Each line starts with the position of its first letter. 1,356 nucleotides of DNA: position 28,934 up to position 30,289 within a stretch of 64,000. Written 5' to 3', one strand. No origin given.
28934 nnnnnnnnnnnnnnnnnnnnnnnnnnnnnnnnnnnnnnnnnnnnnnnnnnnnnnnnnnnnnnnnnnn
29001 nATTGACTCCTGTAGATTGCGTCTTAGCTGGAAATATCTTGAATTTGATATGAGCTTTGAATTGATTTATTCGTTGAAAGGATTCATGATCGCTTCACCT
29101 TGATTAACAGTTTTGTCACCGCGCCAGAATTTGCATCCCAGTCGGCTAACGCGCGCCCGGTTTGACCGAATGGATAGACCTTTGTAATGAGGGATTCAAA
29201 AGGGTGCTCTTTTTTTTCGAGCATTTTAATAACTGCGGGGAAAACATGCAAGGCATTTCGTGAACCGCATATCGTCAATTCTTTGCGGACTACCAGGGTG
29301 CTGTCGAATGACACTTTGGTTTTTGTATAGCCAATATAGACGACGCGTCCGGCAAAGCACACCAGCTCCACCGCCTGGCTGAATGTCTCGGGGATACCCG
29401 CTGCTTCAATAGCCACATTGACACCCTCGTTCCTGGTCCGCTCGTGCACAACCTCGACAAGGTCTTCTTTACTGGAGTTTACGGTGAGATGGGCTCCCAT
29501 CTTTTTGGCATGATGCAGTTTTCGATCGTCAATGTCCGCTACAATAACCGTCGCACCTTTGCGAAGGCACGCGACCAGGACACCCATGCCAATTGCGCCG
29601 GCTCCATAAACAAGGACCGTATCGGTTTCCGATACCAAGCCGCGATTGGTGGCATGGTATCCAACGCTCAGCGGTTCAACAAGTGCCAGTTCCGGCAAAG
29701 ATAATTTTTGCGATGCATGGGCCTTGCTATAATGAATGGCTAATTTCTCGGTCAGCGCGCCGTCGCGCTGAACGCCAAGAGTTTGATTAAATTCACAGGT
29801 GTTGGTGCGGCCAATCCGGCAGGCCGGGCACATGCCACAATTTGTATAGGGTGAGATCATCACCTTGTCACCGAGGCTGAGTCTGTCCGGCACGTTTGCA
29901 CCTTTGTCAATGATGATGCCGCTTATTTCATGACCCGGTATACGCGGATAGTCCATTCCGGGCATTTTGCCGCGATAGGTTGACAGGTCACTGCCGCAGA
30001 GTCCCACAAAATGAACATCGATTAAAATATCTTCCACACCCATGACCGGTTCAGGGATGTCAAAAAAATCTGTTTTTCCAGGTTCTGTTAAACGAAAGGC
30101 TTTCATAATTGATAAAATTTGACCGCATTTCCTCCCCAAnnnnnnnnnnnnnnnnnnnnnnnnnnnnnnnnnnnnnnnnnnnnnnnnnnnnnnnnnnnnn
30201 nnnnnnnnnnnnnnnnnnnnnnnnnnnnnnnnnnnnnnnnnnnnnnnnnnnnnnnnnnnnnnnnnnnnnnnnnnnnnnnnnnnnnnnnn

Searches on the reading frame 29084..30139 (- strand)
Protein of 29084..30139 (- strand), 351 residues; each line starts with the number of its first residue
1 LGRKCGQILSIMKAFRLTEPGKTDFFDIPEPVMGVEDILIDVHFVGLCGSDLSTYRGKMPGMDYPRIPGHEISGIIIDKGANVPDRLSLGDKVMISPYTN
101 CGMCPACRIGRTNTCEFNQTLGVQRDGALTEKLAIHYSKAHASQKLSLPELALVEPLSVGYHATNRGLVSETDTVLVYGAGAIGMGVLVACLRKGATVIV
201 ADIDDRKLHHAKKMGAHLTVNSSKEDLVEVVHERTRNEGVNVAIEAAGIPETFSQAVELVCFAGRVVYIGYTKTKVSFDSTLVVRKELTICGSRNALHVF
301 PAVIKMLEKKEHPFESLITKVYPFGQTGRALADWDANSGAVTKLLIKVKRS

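Call 4: search_protein_families(library=pfam, proteins=[window:29084-30139:-], max_evalue=0.01)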
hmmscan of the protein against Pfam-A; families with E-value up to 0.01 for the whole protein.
window:29084-30139:- (351 aa): 7 families
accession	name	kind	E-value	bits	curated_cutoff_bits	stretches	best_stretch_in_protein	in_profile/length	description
PF00107.32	ADH_zinc_N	-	1.3e-27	96.7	31.8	1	182-308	1-128/129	Zinc-binding dehydrogenase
PF08240.17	ADH_N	-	3.2e-23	82.4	23.5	1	36-140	3-99/104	Alcohol dehydrogenase GroES-like domain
PF16912.11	Glu_dehyd_C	-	2e-11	44.2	34.9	1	153-335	6-202/211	Glucose dehydrogenase C-terminus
PF13602.12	ADH_zinc_N_2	-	8.1e-05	24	27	1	214-335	1-124/134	Zinc-binding dehydrogenase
PF02737.24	3HCDH_N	-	0.00046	20.6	22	1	174-225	1-52/180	3-hydroxyacyl-CoA dehydrogenase, NAD binding domain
PF01262.27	AlaDh_PNT_C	-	0.00055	19.9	23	1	171-229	27-87/214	Alanine dehydrogenase/PNT, C-terminal domain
PF03435.24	Sacchrp_dh_NADP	-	0.0042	17.8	25.1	1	175-221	1-56/129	Saccharopine dehydrogenase NADP binding domain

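Call 5: search_protein_families(library=ncbifam, proteins=[window:29084-30139:-], max_evalue=0.01)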
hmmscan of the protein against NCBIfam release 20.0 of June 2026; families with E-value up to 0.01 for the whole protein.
window:29084-30139:- (351 aa): 42 families (the best 25 are shown)
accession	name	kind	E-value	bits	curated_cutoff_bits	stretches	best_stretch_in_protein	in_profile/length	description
NF007489.0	PRK10083.1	equivalog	3.2e-60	203.9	376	1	27-347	16-336/339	Zn-dependent oxidoreductase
NF041097.1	keto_inos_dh_IolM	equivalog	2.1e-50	171.5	450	1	22-336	39-379/389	scyllo-inosose 3-dehydrogenase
NF003808.0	PRK05396.1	equivalog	2.5e-49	168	380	1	24-346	14-338/341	L-threonine 3-dehydrogenase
TIGR00692.1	tdh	equivalog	4.8e-48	163.9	458.35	1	26-330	14-324/340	L-threonine 3-dehydrogenase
NF007375.0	PRK09880.1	equivalog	8.4e-38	130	469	1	36-333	28-329/344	L-idonate 5-dehydrogenase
TIGR03451.1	mycoS_dep_FDH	equivalog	4.4e-37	127.7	512.9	1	27-280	20-286/358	S-(hydroxymethyl)mycothiol dehydrogenase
NF007642.0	PRK10309.1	equivalog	4.9e-36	124.7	550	1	27-294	16-287/347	galactitol-1-phosphate 5-dehydrogenase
TIGR03366.1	HpnZ_proposed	hypoth_equivalog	4.9e-34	117.9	328.1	1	37-324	7-312/315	putative phosphonate catabolism associated alcohol dehydrogenase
NF010344.0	PRK13771.1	subfamily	2e-33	115.8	349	1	12-335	1-321/334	putative alcohol dehydrogenase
TIGR03989.1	Rxyl_3153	subfamily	8.1e-31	107.6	440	2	29-118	22-108/370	NDMA-dependent alcohol dehydrogenase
NF041172.1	AcrlCoa_red_Thmprot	equivalog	4.2e-30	104.8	500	1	12-347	1-333/334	acryloyl-CoA reductase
TIGR03201.1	dearomat_had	equivalog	5.9e-30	104.5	338.65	1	16-311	3-314/349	6-hydroxycyclohex-1-ene-1-carbonyl-CoA dehydrogenase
NF006940.0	PRK09422.1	equivalog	1.2e-29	103.4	344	1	12-293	1-283/338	alcohol dehydrogenase AdhP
TIGR02824.1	quinone_pig3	subfamily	5.3e-28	98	296.8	2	165-294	133-263/325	putative NAD(P)H quinone oxidoreductase, PIG3 family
NF047908.1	AldhRedAhr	equivalog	4.5e-25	88.2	470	1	23-332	16-320/335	NADPH-dependent aldehyde reductase Ahr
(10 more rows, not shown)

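Call 31: search_solved_structures(query=window:29084-30106:-, max_evalue=1e-30)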
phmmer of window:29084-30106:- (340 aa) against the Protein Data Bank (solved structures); distinct sequences matched with E-value up to 1e-30: 10.
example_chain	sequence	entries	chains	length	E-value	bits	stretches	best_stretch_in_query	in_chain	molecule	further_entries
4ilk_A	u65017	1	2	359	5.2e-46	160.5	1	1-333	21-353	Starvation sensing protein rspB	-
2dfv_A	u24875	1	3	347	5e-38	134.3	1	3-311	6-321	Probable L-threonine 3-dehydrogenase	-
2d8a_A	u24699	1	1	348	5e-38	134.3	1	3-311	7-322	Probable L-threonine 3-dehydrogenase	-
5vm2_A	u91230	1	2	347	3.8e-37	131.4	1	7-337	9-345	Alcohol dehydrogenase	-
5kia_A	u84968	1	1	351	1e-35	126.7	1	10-293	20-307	L-threonine 3-dehydrogenase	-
4ej6_A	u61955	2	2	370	1.1e-34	123.3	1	1-282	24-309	Putative zinc-binding dehydrogenase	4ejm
5yln_A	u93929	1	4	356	6.3e-34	120.8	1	1-319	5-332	Alcohol dehydrogenase, zinc-containing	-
3gfb_A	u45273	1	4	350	2.6e-33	118.8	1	12-308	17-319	L-threonine 3-dehydrogenase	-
7y9p_A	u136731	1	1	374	3e-32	115.3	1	14-330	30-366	Xylitol dehydrogenase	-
1e3j_A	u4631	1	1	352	7.3e-31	110.7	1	17-320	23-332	NADP(H)-DEPENDENT KETOSE REDUCTASE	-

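Call 63: find_homologous_proteins(query=window:29084-30106:-, max_evalue=1e-30)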
Query window:29084-30106:- (340 aa): 7998 proteins with E <= 1e-30 among 8000 candidates; the best 120 are listed.
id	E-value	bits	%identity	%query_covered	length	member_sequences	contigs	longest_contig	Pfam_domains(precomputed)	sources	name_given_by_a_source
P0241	5.7e-226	767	100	100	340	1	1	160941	PF00107.33,PF16912.12,PF08240.18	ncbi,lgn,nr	ncbi:zinc-binding alcohol dehydrogenase family protein [candidate division KSB1 bacterium]|nr:zinc-b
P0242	2.4e-179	614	79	100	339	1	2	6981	PF00107.33,PF16912.12,PF13602.13,PF08240.18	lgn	-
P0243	6.4e-175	599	78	99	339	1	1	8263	PF00107.33,PF16912.12,PF13602.13,PF08240.18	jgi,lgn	jgi:L-galactonate 5-dehydrogenase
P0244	1.0e-174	598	78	99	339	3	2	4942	PF00107.33,PF16912.12,PF13602.13,PF08240.18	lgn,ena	-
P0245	1.8e-172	591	77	99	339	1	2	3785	PF00107.33,PF16912.12,PF01262.28,PF13602.13,PF08240.18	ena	-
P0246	1.9e-162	558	72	100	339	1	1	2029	PF00107.33,PF16912.12,PF01262.28,PF13602.13,PF08240.18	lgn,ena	-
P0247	1.0e-156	539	70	100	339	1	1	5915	PF00107.33,PF16912.12,PF08240.18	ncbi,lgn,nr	ncbi:zinc-binding alcohol dehydrogenase family protein [candidate division KSB1 bacterium]|nr:zinc-b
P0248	2.9e-153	528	68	99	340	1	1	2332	PF00107.33,PF16912.12,PF01262.28,PF13602.13,PF08240.18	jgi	jgi:threonine dehydrogenase-like Zn-dependent dehydrogenase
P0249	8.3e-150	517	67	100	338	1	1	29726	PF00107.33,PF16912.12,PF13602.13,PF08240.18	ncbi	-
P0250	3.8e-148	511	67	99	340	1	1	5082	PF00107.33,PF16912.12,PF08240.18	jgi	jgi:threonine dehydrogenase-like Zn-dependent dehydrogenase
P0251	1.2e-146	506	66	100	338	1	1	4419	PF00107.33,PF16912.12,PF13602.13,PF08240.18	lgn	-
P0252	6.8e-145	500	63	100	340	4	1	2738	PF00107.33,PF16912.12,PF13602.13,PF08240.18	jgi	jgi:2-desacetyl-2-hydroxyethyl bacteriochlorophyllide A dehydrogenase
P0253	1.5e-144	499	66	99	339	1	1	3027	PF00107.33,PF16912.12,PF01262.28,PF08240.18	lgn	-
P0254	2.1e-144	499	64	99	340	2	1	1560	PF00107.33,PF16912.12,PF13602.13,PF08240.18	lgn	-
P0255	7.3e-144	497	61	100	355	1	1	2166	PF00107.33,PF16912.12,PF01262.28,PF13602.13,PF08240.18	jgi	jgi:threonine dehydrogenase-like Zn-dependent dehydrogenase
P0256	8.8e-144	497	65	99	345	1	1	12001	PF00107.33,PF16912.12,PF01262.28,PF08240.18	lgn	-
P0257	3.9e-143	495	64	99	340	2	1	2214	PF00107.33,PF01262.28,PF13602.13,PF08240.18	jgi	jgi:threonine dehydrogenase-like Zn-dependent dehydrogenase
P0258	4.1e-143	495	65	99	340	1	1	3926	PF00107.33,PF16912.12,PF08240.18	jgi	-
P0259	9.9e-143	493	65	100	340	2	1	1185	PF00107.33,PF16912.12,PF01262.28,PF03721.21,PF13602.13,PF08240.18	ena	-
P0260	5.8e-142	491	63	99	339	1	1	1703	PF00107.33,PF16912.12,PF01262.28,PF13602.13,PF08240.18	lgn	-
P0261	5.9e-142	491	65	98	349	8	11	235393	PF00107.33,PF16912.12,PF01262.28,PF13602.13,PF08240.18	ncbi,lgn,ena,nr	ncbi:MAG: zinc-binding alcohol dehydrogenase family protein [Anaerolineae bacterium]|nr:zinc-binding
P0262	7.5e-142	490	63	99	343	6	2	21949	PF00107.33,PF16912.12,PF13602.13,PF08240.18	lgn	-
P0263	7.6e-142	490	63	99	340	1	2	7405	PF00107.33,PF16912.12,PF01262.28,PF13602.13,PF08240.18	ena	-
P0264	1.0e-141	490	62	99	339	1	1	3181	PF00107.33,PF16912.12,PF01262.28,PF13602.13,PF08240.18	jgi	jgi:threonine dehydrogenase-like Zn-dependent dehydrogenase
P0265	1.1e-141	490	64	99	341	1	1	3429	PF00107.33,PF16912.12,PF08240.18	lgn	-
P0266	1.8e-141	489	65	99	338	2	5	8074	PF00107.33,PF16912.12,PF13602.13,PF08240.18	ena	-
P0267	2.9e-141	488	63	100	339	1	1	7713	PF00107.33,PF16912.12,PF08240.18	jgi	jgi:2-desacetyl-2-hydroxyethyl bacteriochlorophyllide A dehydrogenase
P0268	4.4e-141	488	64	99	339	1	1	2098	PF00107.33,PF16912.12,PF01262.28,PF13602.13,PF08240.18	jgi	jgi:threonine dehydrogenase-like Zn-dependent dehydrogenase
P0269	6.2e-141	487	63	99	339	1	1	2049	PF00107.33,PF16912.12,PF01262.28,PF13602.13,PF08240.18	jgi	jgi:2-desacetyl-2-hydroxyethyl bacteriochlorophyllide A dehydrogenase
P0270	7.5e-141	487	64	99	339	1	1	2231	PF00107.33,PF16912.12,PF01262.28,PF13602.13,PF08240.18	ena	-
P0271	2.4e-140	485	63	99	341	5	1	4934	PF00107.33,PF16912.12,PF02254.25,PF08240.18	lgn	-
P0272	2.5e-140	485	62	99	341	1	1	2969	PF00107.33,PF16912.12,PF08240.18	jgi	jgi:threonine dehydrogenase-like Zn-dependent dehydrogenase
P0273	2.9e-140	485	62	99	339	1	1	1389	PF00107.33,PF16912.12,PF08240.18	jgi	jgi:2-desacetyl-2-hydroxyethyl bacteriochlorophyllide A dehydrogenase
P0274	1.4e-139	483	61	99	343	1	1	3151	PF00107.33,PF16912.12,PF01262.28,PF08240.18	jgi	jgi:threonine dehydrogenase-like Zn-dependent dehydrogenase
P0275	2.6e-139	482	63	99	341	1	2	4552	PF00107.33,PF16912.12,PF01262.28,PF13602.13,PF08240.18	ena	-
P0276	4.2e-139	481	64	99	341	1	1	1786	PF00107.33,PF08240.18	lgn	-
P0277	7.4e-139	481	61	100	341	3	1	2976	PF00107.33,PF16912.12,PF13602.13,PF08240.18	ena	-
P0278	8.6e-139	480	63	100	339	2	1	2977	PF00107.33,PF16912.12,PF01262.28,PF13602.13,PF08240.18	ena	-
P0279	1.1e-138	480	62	99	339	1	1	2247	PF00107.33,PF16912.12,PF01262.28,PF08240.18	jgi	jgi:L-galactonate 5-dehydrogenase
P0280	1.2e-138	480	63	99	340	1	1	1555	PF00107.33,PF16912.12,PF01262.28,PF13602.13,PF08240.18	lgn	-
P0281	1.4e-138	480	62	99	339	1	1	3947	PF00107.33,PF16912.12,PF13602.13,PF08240.18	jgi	-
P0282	1.6e-138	479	62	99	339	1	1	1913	PF00107.33,PF16912.12,PF01262.28,PF08240.18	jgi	jgi:2-desacetyl-2-hydroxyethyl bacteriochlorophyllide A dehydrogenase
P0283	7.3e-138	477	62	99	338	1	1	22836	PF00107.33,PF16912.12,PF01262.28,PF13602.13,PF08240.18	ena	-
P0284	1.2e-137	477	63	99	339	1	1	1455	PF00107.33,PF16912.12,PF01262.28,PF13602.13,PF08240.18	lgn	-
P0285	1.3e-137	477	62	100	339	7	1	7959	PF00107.33,PF16912.12,PF01262.28,PF13602.13,PF08240.18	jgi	-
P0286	1.3e-137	477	62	99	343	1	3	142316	PF00107.33,PF16912.12,PF01262.28,PF08240.18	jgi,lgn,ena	-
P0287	1.4e-137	476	62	99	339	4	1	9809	PF00107.33,PF08240.18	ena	-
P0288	1.4e-137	476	63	100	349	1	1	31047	PF00107.33,PF16912.12,PF01262.28,PF08240.18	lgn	-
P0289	1.7e-137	476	62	99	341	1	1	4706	PF00107.33,PF16912.12,PF13602.13,PF08240.18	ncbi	-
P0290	2.9e-137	475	64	99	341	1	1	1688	PF00107.33,PF13602.13,PF08240.18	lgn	-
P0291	3.0e-137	475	62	99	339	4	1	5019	PF00107.33,PF16912.12,PF08240.18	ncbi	-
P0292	3.9e-137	475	63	99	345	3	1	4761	PF00107.33,PF08240.18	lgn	-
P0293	5.8e-137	474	62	99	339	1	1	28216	PF00107.33,PF16912.12,PF08240.18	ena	-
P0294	6.0e-137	474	62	99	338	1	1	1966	PF00107.33,PF16912.12,PF13602.13,PF08240.18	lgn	-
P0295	6.2e-137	474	61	99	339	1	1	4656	PF00107.33,PF16912.12,PF08240.18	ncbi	-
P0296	8.2e-137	474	61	99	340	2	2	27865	PF00107.33,PF16912.12,PF13602.13,PF08240.18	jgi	jgi:threonine dehydrogenase-like Zn-dependent dehydrogenase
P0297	1.4e-136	473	61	99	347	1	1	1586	PF00107.33,PF16912.12,PF01262.28,PF13602.13,PF08240.18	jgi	jgi:2-desacetyl-2-hydroxyethyl bacteriochlorophyllide A dehydrogenase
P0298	1.6e-136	473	62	99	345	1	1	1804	PF00107.33,PF16912.12,PF01262.28,PF08240.18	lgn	-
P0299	2.3e-136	472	61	99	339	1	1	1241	PF00107.33,PF16912.12,PF13602.13,PF08240.18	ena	-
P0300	2.4e-136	472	62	99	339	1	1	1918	PF00107.33,PF16912.12,PF01262.28,PF08240.18,PF02737.25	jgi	jgi:threonine dehydrogenase-like Zn-dependent dehydrogenase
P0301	2.5e-136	472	62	99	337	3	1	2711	PF00107.33,PF16912.12,PF08240.18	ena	-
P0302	2.6e-136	472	64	99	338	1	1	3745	PF00107.33,PF16912.12,PF13602.13,PF08240.18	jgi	jgi:2-desacetyl-2-hydroxyethyl bacteriochlorophyllide A dehydrogenase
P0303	3.0e-136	472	61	99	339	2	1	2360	PF00107.33,PF08240.18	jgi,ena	-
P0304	3.2e-136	472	61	99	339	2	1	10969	PF00107.33,PF16912.12,PF08240.18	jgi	jgi:threonine dehydrogenase-like Zn-dependent dehydrogenase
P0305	3.3e-136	472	62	99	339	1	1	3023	PF00107.33,PF16912.12,PF01262.28,PF08240.18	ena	-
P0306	3.6e-136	472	61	99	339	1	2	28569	PF00107.33,PF16912.12,PF13602.13,PF08240.18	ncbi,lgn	-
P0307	3.7e-136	472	62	99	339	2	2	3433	PF00107.33,PF16912.12,PF02254.25,PF01262.28,PF13602.13,PF08240.18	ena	-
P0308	6.0e-136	471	62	99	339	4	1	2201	PF00107.33,PF16912.12,PF01262.28,PF08240.18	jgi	jgi:L-galactonate 5-dehydrogenase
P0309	6.0e-136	471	61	100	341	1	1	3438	PF00107.33,PF16912.12,PF13602.13,PF08240.18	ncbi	-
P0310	6.4e-136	471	61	100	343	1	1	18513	PF00107.33,PF16912.12,PF13602.13,PF08240.18,PF02737.25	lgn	-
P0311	6.7e-136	471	61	99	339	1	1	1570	PF00107.33,PF16912.12,PF08240.18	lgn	-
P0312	6.9e-136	471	64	100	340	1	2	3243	PF00107.33,PF16912.12,PF13602.13,PF08240.18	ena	-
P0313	7.2e-136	471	61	99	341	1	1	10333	PF00107.33,PF08240.18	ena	-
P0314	7.7e-136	471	61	99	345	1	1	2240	PF00107.33,PF16912.12,PF13602.13,PF08240.18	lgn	-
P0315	8.1e-136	471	61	100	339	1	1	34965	PF00107.33,PF16912.12,PF01262.28,PF13602.13,PF08240.18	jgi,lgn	jgi:L-galactonate 5-dehydrogenase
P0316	8.5e-136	471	62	99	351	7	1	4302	PF00107.33,PF16912.12,PF01262.28,PF13602.13,PF08240.18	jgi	jgi:2-desacetyl-2-hydroxyethyl bacteriochlorophyllide A dehydrogenase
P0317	8.7e-136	470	61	99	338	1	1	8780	PF00107.33,PF16912.12,PF01262.28,PF13602.13,PF08240.18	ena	-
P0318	9.3e-136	470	62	99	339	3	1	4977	PF00107.33,PF16912.12,PF01262.28,PF08240.18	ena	-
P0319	9.6e-136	470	61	99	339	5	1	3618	PF00107.33,PF16912.12,PF01262.28,PF13602.13,PF08240.18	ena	-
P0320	1.1e-135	470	62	98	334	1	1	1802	PF00107.33,PF16912.12,PF01262.28,PF08240.18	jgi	jgi:threonine dehydrogenase-like Zn-dependent dehydrogenase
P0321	1.1e-135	470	60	99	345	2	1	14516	PF00107.33,PF01262.28,PF13602.13,PF08240.18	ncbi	-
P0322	1.1e-135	470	63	100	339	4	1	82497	PF00107.33,PF16912.12,PF01262.28,PF13602.13,PF08240.18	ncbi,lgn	-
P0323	1.2e-135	470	62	99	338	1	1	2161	PF00107.33,PF16912.12,PF01262.28,PF13602.13,PF08240.18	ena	-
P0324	1.3e-135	470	60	100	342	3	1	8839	PF00107.33,PF16912.12,PF01262.28,PF08240.18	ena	-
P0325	1.4e-135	470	62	99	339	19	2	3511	PF00107.33,PF16912.12,PF01262.28,PF13602.13,PF08240.18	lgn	-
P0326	1.4e-135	470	63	99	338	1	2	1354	PF00107.33,PF16912.12,PF13602.13,PF08240.18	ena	-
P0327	1.8e-135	469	61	99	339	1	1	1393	PF00107.33,PF16912.12,PF01262.28,PF08240.18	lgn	-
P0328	1.8e-135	469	61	100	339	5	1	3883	PF00107.33,PF16912.12,PF08240.18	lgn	-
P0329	2.1e-135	469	62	100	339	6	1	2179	PF00107.33,PF16912.12,PF01262.28,PF08240.18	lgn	-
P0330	2.1e-135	469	61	99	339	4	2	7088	PF00107.33,PF16912.12,PF01262.28,PF13602.13,PF08240.18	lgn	-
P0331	2.7e-135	469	61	99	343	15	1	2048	PF00107.33,PF16912.12,PF01262.28,PF08240.18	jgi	jgi:threonine dehydrogenase-like Zn-dependent dehydrogenase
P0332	2.7e-135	469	61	100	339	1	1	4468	PF00107.33,PF16912.12,PF01262.28,PF08240.18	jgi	jgi:L-galactonate 5-dehydrogenase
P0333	3.4e-135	469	60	99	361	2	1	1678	PF00107.33,PF16912.12,PF01262.28,PF13602.13,PF08240.18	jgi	jgi:2-desacetyl-2-hydroxyethyl bacteriochlorophyllide A dehydrogenase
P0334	3.5e-135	468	62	99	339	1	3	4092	PF00107.33,PF16912.12,PF01262.28,PF13602.13,PF08240.18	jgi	jgi:threonine dehydrogenase-like Zn-dependent dehydrogenase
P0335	3.6e-135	468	62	99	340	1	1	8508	PF00107.33,PF16912.12,PF01262.28,PF13602.13,PF08240.18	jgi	-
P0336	3.8e-135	468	61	99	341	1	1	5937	PF00107.33,PF03721.21,PF08240.18,PF02737.25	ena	-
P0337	4.8e-135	468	62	99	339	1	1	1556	PF00107.33,PF16912.12,PF08240.18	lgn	-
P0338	5.1e-135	468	61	98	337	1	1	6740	PF00107.33,PF16912.12,PF01262.28,PF13602.13,PF08240.18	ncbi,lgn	-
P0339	5.2e-135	468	62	99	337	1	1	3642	PF00107.33,PF16912.12,PF01262.28,PF13602.13,PF08240.18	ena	-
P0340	5.4e-135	468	66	92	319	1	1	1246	PF00107.33,PF16912.12,PF01262.28,PF08240.18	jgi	jgi:threonine dehydrogenase-like Zn-dependent dehydrogenase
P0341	5.7e-135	468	62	100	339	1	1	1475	PF00107.33,PF16912.12,PF01262.28,PF08240.18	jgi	jgi:threonine dehydrogenase-like Zn-dependent dehydrogenase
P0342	7.2e-135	467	60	99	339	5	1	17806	PF00107.33,PF16912.12,PF13602.13,PF08240.18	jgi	jgi:2-desacetyl-2-hydroxyethyl bacteriochlorophyllide A dehydrogenase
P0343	7.4e-135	467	60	99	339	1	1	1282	PF00107.33,PF13602.13,PF08240.18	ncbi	-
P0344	8.8e-135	467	61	100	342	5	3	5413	PF00107.33,PF16912.12,PF13602.13,PF08240.18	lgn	-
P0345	9.0e-135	467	60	99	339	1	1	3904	PF00107.33,PF16912.12,PF01262.28,PF13602.13,PF08240.18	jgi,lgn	jgi:threonine dehydrogenase-like Zn-dependent dehydrogenase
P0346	9.2e-135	467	61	100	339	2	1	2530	PF00107.33,PF16912.12,PF01262.28,PF13602.13,PF08240.18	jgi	jgi:L-galactonate 5-dehydrogenase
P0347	1.1e-134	467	61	99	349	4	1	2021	PF00107.33,PF16912.12,PF01262.28,PF13602.13,PF08240.18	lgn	-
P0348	1.2e-134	467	61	99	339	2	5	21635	PF00107.33,PF16912.12,PF01262.28,PF13602.13,PF08240.18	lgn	-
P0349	1.5e-134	466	61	99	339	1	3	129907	PF00107.33,PF16912.12,PF01262.28,PF13602.13,PF08240.18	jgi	jgi:threonine dehydrogenase-like Zn-dependent dehydrogenase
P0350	1.5e-134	466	63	96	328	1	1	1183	PF00107.33,PF16912.12,PF08240.18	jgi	jgi:threonine dehydrogenase-like Zn-dependent dehydrogenase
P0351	1.7e-134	466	61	100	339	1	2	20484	PF00107.33,PF16912.12,PF08240.18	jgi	jgi:threonine dehydrogenase-like Zn-dependent dehydrogenase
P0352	1.9e-134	466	61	99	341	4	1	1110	PF00107.33,PF03721.21,PF08240.18,PF02737.25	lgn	-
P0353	2.0e-134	466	61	99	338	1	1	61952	PF00107.33,PF16912.12,PF01262.28,PF13602.13,PF08240.18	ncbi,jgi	jgi:L-galactonate 5-dehydrogenase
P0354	2.0e-134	466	61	100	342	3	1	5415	PF00107.33,PF16912.12,PF13602.13,PF08240.18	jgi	jgi:2-desacetyl-2-hydroxyethyl bacteriochlorophyllide A dehydrogenase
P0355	2.2e-134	466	62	99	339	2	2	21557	PF00107.33,PF16912.12,PF01262.28,PF08240.18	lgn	-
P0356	2.3e-134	466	60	99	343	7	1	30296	PF00107.33,PF16912.12,PF01262.28,PF08240.18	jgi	jgi:threonine dehydrogenase-like Zn-dependent dehydrogenase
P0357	2.3e-134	466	60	99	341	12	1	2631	PF00107.33,PF16912.12,PF08240.18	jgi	jgi:threonine dehydrogenase-like Zn-dependent dehydrogenase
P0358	2.4e-134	466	59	99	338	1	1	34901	PF00107.33,PF16912.12,PF01262.28,PF13602.13,PF08240.18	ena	-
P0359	2.6e-134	466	61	99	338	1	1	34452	PF00107.33,PF16912.12,PF13602.13,PF08240.18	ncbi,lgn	-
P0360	2.8e-134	466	60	99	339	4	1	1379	PF00107.33,PF16912.12,PF13602.13,PF08240.18,PF02737.25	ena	-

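Call 64: find_encoding_contigs(protein=P0261, flank=8000, max_places=1)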
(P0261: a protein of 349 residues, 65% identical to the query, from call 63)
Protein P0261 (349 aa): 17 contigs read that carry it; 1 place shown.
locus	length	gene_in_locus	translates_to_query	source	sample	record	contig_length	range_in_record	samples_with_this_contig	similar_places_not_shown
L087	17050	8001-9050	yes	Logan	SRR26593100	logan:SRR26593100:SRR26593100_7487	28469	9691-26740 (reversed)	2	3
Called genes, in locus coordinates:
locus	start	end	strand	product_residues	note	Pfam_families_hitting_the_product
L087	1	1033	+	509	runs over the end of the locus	PF00005:ABC_tran, PF09818:ABC_ATPase (faint), PF13304:AAA_21 (faint), PF00005:ABC_tran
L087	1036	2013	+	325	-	PF02653:BPD_transp_2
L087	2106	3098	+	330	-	PF00532:Peripla_BP_1, PF13407:Peripla_BP_4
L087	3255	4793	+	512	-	PF00370:FGGY_N, PF02782:FGGY_C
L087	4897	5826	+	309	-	PF02126:PTE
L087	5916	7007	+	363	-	PF14486:DUF4432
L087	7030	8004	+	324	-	PF00248:Aldo_ket_red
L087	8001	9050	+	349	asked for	PF08240:ADH_N, PF16912:Glu_dehyd_C, PF01262:AlaDh_PNT_C (weak), PF00107:ADH_zinc_N, PF13602:ADH_zinc_N_2 (weak)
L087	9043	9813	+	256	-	PF00106:adh_short, PF08659:KR, PF13561:adh_short_C2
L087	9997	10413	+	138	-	PF01797:Y1_Tnp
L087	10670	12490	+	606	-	PF07881:Fucose_iso_N1, PF07882:Fucose_iso_N2, PF02952:Fucose_iso_C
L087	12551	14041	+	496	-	PF00370:FGGY_N, PF02782:FGGY_C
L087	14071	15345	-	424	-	PF01937:ARMT1-like_dom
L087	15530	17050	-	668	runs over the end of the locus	PF05378:Hydant_A_N, PF13941:MutL (faint), PF01968:Hydantoinase_A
